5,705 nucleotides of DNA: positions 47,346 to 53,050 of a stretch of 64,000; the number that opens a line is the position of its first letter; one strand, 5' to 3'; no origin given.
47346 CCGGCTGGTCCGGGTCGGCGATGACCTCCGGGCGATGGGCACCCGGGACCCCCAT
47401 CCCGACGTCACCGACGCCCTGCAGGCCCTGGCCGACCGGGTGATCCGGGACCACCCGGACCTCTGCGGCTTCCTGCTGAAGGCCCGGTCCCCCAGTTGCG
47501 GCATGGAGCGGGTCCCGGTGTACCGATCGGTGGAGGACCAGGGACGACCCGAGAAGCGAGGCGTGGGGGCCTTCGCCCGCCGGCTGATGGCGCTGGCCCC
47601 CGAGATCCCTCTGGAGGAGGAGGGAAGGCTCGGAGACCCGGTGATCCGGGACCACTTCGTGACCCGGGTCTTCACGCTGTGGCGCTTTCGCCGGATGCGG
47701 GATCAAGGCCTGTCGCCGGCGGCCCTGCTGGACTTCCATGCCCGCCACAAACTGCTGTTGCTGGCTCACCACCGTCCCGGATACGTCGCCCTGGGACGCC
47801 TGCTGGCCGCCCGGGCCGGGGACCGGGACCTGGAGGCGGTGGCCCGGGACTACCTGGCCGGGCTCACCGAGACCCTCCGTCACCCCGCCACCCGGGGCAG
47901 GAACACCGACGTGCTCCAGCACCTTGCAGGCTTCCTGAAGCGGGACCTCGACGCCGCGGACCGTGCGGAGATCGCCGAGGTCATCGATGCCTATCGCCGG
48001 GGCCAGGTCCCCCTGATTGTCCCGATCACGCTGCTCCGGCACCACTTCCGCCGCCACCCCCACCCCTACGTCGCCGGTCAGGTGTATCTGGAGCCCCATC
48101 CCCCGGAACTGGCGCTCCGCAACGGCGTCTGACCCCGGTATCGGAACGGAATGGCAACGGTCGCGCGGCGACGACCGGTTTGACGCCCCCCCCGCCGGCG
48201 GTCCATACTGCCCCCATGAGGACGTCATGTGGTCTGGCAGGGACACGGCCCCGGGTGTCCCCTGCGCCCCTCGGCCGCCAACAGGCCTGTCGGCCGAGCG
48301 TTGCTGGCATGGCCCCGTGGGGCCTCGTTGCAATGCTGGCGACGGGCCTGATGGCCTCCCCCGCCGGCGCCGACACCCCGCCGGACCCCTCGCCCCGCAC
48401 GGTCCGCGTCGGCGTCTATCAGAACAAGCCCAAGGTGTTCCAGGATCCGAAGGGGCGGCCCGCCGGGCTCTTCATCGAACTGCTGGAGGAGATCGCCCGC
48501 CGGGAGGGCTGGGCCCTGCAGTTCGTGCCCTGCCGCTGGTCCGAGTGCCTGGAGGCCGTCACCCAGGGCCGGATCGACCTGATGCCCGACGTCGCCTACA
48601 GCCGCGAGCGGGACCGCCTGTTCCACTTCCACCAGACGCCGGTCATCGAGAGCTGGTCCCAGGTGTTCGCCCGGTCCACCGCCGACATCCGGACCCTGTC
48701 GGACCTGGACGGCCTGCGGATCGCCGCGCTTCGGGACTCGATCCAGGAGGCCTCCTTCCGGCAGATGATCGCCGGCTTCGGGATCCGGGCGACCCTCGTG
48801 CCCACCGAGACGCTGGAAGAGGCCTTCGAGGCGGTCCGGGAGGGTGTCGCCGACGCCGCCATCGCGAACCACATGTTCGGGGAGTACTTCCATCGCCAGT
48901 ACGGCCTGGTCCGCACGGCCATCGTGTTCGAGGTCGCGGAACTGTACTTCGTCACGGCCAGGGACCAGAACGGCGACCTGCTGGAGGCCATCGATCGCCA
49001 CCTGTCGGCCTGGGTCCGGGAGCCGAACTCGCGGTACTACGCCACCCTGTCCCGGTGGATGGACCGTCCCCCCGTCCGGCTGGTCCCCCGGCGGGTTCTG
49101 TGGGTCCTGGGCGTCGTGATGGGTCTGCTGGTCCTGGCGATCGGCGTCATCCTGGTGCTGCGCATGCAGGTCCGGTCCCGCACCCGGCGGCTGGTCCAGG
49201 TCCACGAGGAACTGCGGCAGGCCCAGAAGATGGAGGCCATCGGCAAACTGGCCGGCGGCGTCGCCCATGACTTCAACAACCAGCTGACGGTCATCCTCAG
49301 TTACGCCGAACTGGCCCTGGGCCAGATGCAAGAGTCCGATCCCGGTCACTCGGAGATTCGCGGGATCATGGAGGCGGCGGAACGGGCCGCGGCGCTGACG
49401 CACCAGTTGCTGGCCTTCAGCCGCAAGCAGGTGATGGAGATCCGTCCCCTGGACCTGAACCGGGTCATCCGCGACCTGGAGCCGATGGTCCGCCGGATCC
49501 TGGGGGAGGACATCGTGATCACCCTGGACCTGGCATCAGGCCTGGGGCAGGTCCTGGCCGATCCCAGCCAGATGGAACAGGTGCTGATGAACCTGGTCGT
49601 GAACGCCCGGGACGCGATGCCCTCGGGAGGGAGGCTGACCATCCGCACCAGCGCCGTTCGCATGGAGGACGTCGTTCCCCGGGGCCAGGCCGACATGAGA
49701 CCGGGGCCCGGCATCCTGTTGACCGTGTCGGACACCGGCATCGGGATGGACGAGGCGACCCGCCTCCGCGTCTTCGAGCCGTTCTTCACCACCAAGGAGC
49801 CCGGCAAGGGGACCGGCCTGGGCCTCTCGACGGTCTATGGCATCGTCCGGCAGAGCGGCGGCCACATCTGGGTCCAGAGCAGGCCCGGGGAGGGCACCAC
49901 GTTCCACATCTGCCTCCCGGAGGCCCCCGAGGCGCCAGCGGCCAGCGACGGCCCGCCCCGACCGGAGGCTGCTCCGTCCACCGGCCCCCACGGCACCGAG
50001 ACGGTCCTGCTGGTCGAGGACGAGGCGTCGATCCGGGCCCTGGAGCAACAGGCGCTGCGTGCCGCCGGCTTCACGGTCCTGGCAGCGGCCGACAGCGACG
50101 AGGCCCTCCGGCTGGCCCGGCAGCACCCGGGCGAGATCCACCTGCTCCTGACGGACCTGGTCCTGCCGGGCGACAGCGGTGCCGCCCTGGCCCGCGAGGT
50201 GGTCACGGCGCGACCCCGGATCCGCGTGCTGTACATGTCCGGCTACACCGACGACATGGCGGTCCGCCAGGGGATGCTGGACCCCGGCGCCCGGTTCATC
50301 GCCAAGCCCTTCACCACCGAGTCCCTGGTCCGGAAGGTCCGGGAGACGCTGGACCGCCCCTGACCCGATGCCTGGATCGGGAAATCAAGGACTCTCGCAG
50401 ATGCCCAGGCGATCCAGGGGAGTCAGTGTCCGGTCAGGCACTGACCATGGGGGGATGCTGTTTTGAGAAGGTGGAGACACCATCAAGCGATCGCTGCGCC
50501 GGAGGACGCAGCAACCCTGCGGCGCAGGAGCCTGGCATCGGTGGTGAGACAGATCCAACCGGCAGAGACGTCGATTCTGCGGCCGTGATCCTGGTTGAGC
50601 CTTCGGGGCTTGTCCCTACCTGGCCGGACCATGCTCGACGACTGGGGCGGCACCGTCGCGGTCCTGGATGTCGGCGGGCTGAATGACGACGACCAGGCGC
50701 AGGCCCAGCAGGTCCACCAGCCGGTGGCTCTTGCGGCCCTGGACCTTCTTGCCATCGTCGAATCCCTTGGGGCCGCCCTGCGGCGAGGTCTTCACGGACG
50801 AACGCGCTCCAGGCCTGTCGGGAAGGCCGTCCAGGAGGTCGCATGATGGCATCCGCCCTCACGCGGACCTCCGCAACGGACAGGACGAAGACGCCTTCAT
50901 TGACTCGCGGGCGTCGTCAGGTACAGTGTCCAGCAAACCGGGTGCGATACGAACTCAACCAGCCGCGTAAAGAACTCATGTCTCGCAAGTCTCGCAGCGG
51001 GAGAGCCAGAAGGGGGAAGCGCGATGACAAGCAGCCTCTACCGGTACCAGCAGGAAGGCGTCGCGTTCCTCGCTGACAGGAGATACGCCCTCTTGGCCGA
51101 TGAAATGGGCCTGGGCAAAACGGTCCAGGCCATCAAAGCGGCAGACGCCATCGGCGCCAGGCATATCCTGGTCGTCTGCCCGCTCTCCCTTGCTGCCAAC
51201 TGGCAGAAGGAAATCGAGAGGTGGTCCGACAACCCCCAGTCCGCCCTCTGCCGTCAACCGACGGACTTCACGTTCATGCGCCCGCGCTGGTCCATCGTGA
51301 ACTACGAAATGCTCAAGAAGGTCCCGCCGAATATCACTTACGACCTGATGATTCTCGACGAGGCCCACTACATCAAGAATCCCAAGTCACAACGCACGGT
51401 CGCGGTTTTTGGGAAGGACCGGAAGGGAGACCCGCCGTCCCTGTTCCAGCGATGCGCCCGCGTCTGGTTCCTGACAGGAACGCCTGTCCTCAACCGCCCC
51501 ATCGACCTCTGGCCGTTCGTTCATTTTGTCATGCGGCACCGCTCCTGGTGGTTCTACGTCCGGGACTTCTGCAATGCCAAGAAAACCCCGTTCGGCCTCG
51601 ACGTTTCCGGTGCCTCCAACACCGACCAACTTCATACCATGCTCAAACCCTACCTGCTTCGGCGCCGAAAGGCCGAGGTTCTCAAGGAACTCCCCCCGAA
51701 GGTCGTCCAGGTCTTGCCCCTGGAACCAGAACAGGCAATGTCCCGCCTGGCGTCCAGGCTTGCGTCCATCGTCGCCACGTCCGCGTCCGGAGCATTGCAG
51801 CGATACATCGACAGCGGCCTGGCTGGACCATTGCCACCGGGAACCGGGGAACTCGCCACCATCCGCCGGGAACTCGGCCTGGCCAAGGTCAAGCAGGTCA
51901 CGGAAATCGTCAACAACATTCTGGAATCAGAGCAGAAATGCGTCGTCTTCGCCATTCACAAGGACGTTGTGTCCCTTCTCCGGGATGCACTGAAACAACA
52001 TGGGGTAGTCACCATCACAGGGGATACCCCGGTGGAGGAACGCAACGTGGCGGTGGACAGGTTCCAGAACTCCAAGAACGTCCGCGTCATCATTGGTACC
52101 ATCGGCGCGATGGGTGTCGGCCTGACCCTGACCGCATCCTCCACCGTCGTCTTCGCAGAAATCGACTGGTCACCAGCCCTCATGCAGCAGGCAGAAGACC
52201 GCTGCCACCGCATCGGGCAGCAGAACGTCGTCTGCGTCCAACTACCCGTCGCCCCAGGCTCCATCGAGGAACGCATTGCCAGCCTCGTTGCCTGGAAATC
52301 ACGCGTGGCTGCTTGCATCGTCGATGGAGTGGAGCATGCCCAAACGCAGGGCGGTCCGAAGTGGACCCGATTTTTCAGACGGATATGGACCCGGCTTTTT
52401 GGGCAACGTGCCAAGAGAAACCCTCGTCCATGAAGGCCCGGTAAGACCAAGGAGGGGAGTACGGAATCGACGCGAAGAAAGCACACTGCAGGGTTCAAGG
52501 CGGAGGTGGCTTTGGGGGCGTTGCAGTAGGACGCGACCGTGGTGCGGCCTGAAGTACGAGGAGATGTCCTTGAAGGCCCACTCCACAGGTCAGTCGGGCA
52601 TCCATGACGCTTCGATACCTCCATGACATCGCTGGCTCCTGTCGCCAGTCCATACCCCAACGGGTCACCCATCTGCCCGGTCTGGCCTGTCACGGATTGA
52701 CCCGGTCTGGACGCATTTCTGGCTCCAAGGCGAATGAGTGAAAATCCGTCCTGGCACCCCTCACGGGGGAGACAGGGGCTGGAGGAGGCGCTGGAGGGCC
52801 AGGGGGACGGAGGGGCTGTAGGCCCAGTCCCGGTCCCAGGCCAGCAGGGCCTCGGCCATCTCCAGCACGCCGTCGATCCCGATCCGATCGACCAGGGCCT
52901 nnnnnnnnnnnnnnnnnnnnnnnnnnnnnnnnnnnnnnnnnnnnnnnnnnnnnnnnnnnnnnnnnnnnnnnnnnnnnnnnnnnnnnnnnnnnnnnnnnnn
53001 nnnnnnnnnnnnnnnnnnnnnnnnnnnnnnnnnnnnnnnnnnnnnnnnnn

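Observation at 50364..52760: Small lower-GC islet: IS5-family transposase remnant plus a solitary compact SNF2 helicase between a sensor kinase and holB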

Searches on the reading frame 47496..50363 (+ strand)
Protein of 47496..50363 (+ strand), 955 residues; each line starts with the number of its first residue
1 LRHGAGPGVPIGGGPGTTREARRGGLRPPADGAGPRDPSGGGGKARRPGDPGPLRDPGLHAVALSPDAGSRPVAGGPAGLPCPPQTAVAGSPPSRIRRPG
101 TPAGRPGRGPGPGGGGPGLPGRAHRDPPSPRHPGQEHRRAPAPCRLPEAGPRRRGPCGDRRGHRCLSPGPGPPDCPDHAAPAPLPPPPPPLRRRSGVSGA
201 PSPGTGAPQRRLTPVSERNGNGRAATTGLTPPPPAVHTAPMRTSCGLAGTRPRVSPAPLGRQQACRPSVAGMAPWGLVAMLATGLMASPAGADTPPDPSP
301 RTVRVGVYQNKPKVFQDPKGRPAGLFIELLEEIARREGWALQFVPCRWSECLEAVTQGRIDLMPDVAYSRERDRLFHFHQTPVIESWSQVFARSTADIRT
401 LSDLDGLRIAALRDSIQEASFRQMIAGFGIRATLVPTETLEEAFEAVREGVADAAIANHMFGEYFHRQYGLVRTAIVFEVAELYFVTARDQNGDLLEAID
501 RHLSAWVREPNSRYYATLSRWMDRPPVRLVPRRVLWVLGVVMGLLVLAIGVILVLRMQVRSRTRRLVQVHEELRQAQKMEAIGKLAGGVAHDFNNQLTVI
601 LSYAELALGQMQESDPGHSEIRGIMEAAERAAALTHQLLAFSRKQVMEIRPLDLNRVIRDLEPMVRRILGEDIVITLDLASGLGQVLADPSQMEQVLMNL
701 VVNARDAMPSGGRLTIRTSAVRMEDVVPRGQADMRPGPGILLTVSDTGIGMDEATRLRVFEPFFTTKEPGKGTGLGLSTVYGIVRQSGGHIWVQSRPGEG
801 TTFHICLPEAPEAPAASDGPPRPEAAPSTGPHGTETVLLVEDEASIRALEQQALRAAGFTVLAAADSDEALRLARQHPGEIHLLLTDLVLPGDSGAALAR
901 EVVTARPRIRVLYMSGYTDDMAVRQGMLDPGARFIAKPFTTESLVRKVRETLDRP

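Call 3: search_protein_families(library=pfam, proteins=[window:47496-50363:+], max_evalue=0.01)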
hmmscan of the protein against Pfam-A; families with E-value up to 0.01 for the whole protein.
window:47496-50363:+ (955 aa): 6 families
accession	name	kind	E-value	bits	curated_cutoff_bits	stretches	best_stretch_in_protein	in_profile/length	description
PF02518.31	HATPase_c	-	2.5e-24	86.3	26.4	1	689-810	2-110/111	Histidine kinase-, DNA gyrase B-, and HSP90-like ATPase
PF00072.30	Response_reg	-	1.8e-16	60.7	30.2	1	837-948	1-110/111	Response regulator receiver domain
PF00497.25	SBP_bac_3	-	3e-15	56.6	26.4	1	303-507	1-117/132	Bacterial extracellular solute-binding proteins, family 3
PF00512.31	HisKA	-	4.4e-07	30.3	26.9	1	583-645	3-64/66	His Kinase A (phospho-acceptor) domain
PF09084.16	NMT1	-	0.00016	22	20.5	1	385-457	72-146/216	NMT1/THI5 like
PF10090.15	HPTransfase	-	0.0072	16.5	22.9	0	695-719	34-58/123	Histidine phosphotransferase C-terminal domain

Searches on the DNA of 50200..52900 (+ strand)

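Call 34: search_dna_similar(query=window:50364-51023:+, collection=plasmids, mode=distant, max_rows=15, max_evalue=0.001)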
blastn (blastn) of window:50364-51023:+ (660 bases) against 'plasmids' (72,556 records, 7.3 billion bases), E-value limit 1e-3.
Records with a match: 64; places in all: 99; records where one place covers at least 80% of the query: 0.
Best place of each record, by identity: 80-90% 3; 60-80% 61.
By first word of the organism name: Rhizobium 18; Streptomyces 10; Mesorhizobium 5; Methylobacterium 4; Agrobacterium 3; Ralstonia 3; Bradyrhizobium 3; Microvirga 2; Methylocystis 2; Sinorhizobium 2; and 12 more.
By predicted mobility (MOB-suite, as given by PLSDB): non-mobilizable 32; conjugative 23; mobilizable 9.
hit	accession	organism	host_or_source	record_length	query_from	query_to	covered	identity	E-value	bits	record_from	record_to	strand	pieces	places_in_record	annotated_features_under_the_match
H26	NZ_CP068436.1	Cupriavidus necator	heavy metal containmented soil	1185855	273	426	23%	70.1%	1e-9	72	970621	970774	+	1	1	none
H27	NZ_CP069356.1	Microvirga sp. VF16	Vachellia farnesiana,Cell culture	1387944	287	436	23%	71.9%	4e-9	71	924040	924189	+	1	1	none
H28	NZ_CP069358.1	Microvirga sp. VF16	Vachellia farnesiana,Cell culture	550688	285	436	23%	70.7%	2e-8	68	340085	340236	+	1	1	IS5 family transposase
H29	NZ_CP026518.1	Deinococcus sp. NW-56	whole organism,water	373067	294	435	22%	69.4%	3e-5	57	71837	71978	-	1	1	IS5 family transposase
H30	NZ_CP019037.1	Massilia putida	Soil,wolfram mine tailing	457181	284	425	22%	69.2%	3e-4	54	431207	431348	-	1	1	none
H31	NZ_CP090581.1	Methylobacterium radiotolerans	Pure isolate,Urban soil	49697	285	414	20%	74.0%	3e-11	77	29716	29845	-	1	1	IS5 family transposase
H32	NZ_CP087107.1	Methylobacterium sp. NMS14P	Coffea arabica,Pure culture,root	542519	285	414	20%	74.0%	3e-11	77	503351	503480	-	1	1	IS5 family transposase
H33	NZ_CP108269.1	Streptomyces sp. NBC_00046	-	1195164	273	402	20%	71.2%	2e-6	61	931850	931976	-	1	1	record has no annotation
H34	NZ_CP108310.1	Streptomyces sp. NBC_00012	-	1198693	273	402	20%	71.2%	2e-6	61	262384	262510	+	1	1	record has no annotation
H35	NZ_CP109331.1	Streptomyces sp. NBC_01590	-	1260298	273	402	20%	71.2%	2e-6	61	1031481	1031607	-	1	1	record has no annotation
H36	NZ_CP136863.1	Methylocapsa polymorpha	Shagnum peat sample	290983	287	412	19%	73.0%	1e-10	75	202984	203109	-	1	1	IS5 family transposase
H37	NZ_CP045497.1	Mesorhizobium sp. INR15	pure culture,nutrient broth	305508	287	403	18%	76.7%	2e-14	88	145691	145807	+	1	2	IS5 family transposase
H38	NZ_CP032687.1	Rhizobium sp. CCGE531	Phaseolus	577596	287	414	19%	69.5%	3e-4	54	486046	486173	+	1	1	IS5-like element ISRtr4 family transposase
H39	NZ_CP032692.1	Rhizobium sp. CCGE532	Phaseolus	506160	287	414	19%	69.5%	3e-4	54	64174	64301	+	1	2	IS5-like element ISRtr4 family transposase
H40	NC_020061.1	Rhizobium tropici CIAT 899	Phaseolus vulgaris root nodule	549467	287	414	19%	69.5%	3e-4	54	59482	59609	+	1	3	IS5-like element ISRtr4 family transposase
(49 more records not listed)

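Call 35: get_annotated_region(hit=H37, flank=1200)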
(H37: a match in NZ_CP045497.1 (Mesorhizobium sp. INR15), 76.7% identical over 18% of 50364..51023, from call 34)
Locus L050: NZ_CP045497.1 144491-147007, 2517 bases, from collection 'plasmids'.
description: Mesorhizobium sp. INR15 plasmid unnamed1
organism: Mesorhizobium sp. INR15 (NCBI taxid 2654248)
taxonomy: Bacteria; Pseudomonadota; Alphaproteobacteria; Hyphomicrobiales; Phyllobacteriaceae; Mesorhizobium; Mesorhizobium sp. INR15
host: -; source: pure culture,nutrient broth; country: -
typing (MOB-suite, as given by PLSDB): non-mobilizable
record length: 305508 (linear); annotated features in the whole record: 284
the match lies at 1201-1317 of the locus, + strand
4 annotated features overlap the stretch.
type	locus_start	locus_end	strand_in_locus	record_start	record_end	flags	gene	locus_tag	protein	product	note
CDS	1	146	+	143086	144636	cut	hydA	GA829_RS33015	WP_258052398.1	dihydropyrimidinase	GO:0008152 - metabolic process [Evidence IEA]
CDS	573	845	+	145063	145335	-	-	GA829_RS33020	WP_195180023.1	hypothetical protein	-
CDS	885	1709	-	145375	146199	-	-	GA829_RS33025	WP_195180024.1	IS5 family transposase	-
CDS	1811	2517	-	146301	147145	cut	-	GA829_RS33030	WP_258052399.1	IS5 family transposase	-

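Call 36: get_annotated_region(hit=H31, flank=1200)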
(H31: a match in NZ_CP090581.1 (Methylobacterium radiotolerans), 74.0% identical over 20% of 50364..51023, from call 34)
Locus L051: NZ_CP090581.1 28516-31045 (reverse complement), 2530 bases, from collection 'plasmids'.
description: Methylobacterium radiotolerans strain NYY1 plasmid pNYY1_2, complete sequence
organism: Methylobacterium radiotolerans (NCBI taxid 31998)
taxonomy: Bacteria; Pseudomonadota; Alphaproteobacteria; Hyphomicrobiales; Methylobacteriaceae; Methylobacterium; Methylobacterium radiotolerans
host: -; source: Pure isolate,Urban soil; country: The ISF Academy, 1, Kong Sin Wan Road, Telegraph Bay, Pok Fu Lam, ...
typing (MOB-suite, as given by PLSDB): non-mobilizable
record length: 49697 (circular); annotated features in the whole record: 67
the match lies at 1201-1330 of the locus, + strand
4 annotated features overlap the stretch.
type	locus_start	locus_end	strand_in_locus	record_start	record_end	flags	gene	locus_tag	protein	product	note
CDS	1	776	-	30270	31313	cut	-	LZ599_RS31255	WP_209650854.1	IS110 family transposase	-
CDS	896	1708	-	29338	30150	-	-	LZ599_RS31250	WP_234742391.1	IS5 family transposase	-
CDS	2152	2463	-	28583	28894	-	-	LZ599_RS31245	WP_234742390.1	hypothetical protein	-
CDS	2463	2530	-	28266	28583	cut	-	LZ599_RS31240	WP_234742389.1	ribbon-helix-helix domain-containing protein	-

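Call 40: search_rna_families(source=window, start=50200, end=52900, threshold=evalue, max_evalue=1)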
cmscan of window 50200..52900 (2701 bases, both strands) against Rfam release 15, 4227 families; matches with E-value up to 1: 0.
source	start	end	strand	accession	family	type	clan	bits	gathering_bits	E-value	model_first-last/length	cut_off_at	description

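Call 42: get_annotated_region(hit=H41, flank=1500)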
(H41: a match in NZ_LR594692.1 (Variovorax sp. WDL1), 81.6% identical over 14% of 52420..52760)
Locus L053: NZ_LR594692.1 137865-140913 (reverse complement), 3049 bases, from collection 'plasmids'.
description: Variovorax sp. WDL1 plasmid 4
organism: Variovorax sp. WDL1 (NCBI taxid 207745)
taxonomy: Bacteria; Pseudomonadota; Betaproteobacteria; Burkholderiales; Comamonadaceae; Variovorax; Variovorax sp. WDL1
host: -; source: linuron-contaminated soil; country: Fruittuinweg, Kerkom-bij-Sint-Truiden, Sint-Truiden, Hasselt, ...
typing (MOB-suite, as given by PLSDB): mobilizable; relaxase MOBP
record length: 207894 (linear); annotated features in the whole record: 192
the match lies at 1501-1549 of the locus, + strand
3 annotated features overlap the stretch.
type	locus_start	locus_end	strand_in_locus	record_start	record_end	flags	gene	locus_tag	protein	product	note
CDS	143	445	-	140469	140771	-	-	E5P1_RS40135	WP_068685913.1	hypothetical protein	-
CDS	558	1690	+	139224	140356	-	-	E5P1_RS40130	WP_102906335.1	IS3 family transposase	-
CDS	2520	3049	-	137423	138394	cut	-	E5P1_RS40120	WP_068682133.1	tripartite tricarboxylate transporter substrate binding protein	-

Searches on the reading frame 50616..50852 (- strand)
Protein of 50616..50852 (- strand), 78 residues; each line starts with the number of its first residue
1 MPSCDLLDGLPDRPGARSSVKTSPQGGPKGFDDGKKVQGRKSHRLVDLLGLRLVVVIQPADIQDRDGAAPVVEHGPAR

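Call 3: search_protein_families(library=pfam, proteins=[window:50616-50852:-], max_evalue=0.01)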
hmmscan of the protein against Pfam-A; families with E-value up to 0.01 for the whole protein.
window:50616-50852:- (78 aa): 1 family
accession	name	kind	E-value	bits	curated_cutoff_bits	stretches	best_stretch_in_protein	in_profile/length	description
PF01609.27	DDE_Tnp_1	-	1.7e-05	25.1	23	1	20-74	14-71/200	Transposase DDE domain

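Call 5: search_protein_families(library=phrogs, proteins=[window:50616-50852:-], max_evalue=0.01)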
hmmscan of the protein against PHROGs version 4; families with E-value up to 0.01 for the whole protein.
window:50616-50852:- (78 aa): 0 families

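Call 7: search_protein_families(library=ncbifam, proteins=[window:50616-50852:-], max_evalue=0.01)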
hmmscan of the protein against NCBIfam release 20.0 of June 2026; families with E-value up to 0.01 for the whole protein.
window:50616-50852:- (78 aa): 1 family
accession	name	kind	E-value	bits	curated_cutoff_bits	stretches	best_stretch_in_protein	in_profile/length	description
NF033580.1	transpos_IS5_3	equivalog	5.4e-07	29.4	110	1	16-75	101-163/258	IS5 family transposase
